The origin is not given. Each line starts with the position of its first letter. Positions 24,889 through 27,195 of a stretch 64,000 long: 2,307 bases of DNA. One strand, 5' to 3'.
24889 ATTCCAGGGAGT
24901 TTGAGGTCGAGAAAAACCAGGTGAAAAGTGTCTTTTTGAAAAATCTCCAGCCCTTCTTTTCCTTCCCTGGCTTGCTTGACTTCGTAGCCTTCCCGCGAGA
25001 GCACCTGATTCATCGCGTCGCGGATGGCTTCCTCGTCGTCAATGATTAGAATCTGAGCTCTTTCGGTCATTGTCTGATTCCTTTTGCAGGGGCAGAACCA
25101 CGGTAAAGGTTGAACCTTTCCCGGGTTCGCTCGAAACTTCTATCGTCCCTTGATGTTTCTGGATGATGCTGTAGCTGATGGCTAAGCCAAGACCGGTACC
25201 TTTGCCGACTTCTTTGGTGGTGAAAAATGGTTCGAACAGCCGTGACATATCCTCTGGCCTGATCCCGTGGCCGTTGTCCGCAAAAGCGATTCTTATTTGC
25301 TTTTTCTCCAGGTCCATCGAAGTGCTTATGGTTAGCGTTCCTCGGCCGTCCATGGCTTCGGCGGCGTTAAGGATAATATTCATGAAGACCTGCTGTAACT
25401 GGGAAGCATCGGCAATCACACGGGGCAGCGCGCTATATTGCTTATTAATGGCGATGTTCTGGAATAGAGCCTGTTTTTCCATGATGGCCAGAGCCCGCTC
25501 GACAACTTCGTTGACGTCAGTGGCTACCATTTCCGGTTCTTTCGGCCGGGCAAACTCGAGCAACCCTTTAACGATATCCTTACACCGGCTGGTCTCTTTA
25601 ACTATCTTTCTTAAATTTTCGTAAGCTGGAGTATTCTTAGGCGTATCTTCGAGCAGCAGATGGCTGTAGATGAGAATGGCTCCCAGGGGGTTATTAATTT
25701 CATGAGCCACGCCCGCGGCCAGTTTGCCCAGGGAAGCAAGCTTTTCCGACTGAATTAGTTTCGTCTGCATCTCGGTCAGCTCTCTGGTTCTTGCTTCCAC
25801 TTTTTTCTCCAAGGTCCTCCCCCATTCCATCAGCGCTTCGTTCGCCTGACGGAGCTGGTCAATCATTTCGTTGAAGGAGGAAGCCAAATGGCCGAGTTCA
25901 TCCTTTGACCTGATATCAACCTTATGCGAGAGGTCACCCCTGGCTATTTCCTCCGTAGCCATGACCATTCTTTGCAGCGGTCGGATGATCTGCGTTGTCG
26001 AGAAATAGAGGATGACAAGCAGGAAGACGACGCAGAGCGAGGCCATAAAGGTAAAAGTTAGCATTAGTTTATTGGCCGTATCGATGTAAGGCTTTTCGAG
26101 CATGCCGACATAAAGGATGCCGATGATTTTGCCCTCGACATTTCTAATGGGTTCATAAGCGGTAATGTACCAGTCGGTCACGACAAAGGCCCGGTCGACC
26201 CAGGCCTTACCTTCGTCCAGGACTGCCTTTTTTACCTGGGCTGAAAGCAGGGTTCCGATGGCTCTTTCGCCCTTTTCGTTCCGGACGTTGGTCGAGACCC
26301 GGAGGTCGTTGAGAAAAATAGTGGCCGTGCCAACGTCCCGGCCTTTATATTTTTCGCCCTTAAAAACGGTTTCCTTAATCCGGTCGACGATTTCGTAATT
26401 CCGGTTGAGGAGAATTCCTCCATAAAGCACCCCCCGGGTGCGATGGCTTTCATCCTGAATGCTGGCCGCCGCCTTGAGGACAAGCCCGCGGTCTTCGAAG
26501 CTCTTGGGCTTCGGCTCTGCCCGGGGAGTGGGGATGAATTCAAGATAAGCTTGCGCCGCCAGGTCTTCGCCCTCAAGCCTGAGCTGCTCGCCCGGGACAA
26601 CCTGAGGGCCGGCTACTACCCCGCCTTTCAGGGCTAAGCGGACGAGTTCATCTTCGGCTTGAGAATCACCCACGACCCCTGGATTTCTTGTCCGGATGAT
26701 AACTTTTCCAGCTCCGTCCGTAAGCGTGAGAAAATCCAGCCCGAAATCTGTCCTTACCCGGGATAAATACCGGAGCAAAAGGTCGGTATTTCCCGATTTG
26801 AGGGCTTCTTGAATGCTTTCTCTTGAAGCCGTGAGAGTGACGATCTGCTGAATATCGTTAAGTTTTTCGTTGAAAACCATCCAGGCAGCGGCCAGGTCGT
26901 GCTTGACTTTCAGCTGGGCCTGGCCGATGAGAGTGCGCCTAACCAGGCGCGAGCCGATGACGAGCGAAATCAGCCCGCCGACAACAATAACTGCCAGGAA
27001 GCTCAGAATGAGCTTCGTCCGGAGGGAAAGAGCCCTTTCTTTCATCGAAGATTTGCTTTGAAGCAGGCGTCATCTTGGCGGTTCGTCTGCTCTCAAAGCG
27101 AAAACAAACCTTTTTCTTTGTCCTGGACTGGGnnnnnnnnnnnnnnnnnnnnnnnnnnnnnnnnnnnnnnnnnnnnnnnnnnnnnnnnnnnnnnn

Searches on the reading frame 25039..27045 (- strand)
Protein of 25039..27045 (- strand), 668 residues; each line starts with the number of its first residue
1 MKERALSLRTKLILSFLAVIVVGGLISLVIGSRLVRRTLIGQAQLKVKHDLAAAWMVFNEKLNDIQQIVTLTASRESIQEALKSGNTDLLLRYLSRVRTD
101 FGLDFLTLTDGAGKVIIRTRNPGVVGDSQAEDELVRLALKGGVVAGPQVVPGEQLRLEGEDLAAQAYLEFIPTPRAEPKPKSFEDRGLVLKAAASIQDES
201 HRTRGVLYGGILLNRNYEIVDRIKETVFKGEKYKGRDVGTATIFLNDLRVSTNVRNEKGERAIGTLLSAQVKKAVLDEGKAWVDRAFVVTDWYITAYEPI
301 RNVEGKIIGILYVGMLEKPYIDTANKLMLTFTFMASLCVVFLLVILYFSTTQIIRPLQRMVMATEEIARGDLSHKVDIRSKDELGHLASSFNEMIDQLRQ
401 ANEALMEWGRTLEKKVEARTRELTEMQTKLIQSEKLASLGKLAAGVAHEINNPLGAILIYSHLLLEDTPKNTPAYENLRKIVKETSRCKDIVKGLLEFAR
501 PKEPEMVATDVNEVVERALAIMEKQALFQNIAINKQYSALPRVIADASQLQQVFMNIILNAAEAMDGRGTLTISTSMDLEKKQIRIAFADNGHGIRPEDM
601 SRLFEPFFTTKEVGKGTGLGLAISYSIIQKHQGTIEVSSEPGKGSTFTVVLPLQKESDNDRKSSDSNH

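Call 5: search_protein_families(library=pfam, proteins=[window:25039-27045:-])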
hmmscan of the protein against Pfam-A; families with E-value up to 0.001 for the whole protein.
window:25039-27045:- (668 aa): 7 families
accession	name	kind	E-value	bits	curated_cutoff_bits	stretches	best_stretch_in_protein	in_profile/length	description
PF17202.10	sCache_3_3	-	6.2e-34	117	28.8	1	213-325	3-105/107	Single cache domain 3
PF02518.31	HATPase_c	-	4.4e-28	98.4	26.4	1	546-654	2-110/111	Histidine kinase-, DNA gyrase B-, and HSP90-like ATPase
PF17201.10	Cache_3-Cache_2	-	2.4e-27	96.4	27.7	1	201-332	66-199/299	Cache 3/Cache 2 fusion domain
PF00672.30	HAMP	-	1.6e-16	60.8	25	1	352-400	5-53/53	HAMP domain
PF00512.31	HisKA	-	5.7e-14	52.4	26.9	1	439-502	2-64/66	His Kinase A (phospho-acceptor) domain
PF17203.10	sCache_3_2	-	4.7e-08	33.7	28.4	1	240-318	53-129/140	Single cache domain 3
PF14827.12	dCache_3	-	2.9e-06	27.5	25.7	1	55-142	16-107/239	Double sensory domain of two-component sensor kinase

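Call 17: search_protein_families(library=ncbifam, proteins=[window:25039-27045:-], max_evalue=0.00001)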
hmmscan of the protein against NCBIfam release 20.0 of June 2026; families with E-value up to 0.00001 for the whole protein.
window:25039-27045:- (668 aa): 91 families (the best 25 are shown)
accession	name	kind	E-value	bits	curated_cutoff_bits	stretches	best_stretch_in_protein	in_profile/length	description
NF008468.0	PRK11360.1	equivalog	2e-78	264.3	646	1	422-658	379-613/616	two-component system sensor histidine kinase AtoS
NF038348.1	T2SS_HK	subfamily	1.7e-59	201.8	450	2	482-653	405-573/574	histidine kinase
NF010411.0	PRK13837.1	equivalog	9e-59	199.3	647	1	389-660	406-682/828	two-component system VirA-like sensor kinase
NF007688.0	PRK10364.1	equivalog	1e-58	199.2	479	1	423-659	224-457/460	two-component system sensor histidine kinase ZraS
NF052574.1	HisKinEspCMyxo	equivalog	1.7e-54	185.2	1200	1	424-661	402-645/785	serine histidine kinase EspC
NF046026.1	HisKinCckACaul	equivalog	1.7e-49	168.5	1000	1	425-662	288-541/678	cell cycle histidine kinase CckA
NF052573.1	HisKinEspAMyxo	equivalog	5.5e-48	163.6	1400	1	418-656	363-614/755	serine histidine kinase EspA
NF046020.1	HisKinCckABruc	equivalog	2.8e-47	161.1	1000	1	423-662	464-716/868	cell cycle histidine kinase CckA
NF033092.0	HK_WalK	equivalog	2.5e-46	158.5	725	2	443-653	376-594/594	cell wall metabolism sensor histidine kinase WalK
TIGR02956.1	TMAO_torS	equivalog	4.8e-43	147.4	676.5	1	325-660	329-689/967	TMAO reductase system sensor histidine kinase/response regulator TorS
NF047794.1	HisKinPtgB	equivalog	7.5e-42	143.4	1000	1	327-640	336-642/656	two-component system sensor histidine kinase PgtB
NF046044.1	PnpS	equivalog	8e-42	143.6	400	1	444-652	175-390/390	two-component system histidine kinase PnpS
NF040691.1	MtrAB_MtrB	equivalog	2.6e-38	132.3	450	1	329-656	188-495/507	MtrAB system histidine kinase MtrB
NF047466.1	hybrid_RR_LvrB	exception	1.7e-37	129.5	500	1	420-653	133-376/377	hybrid histidine kinase/response regulator LvrB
NF011874.0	PRK15347.1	equivalog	1.1e-36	126.3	852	1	329-656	299-617/921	two component system sensor kinase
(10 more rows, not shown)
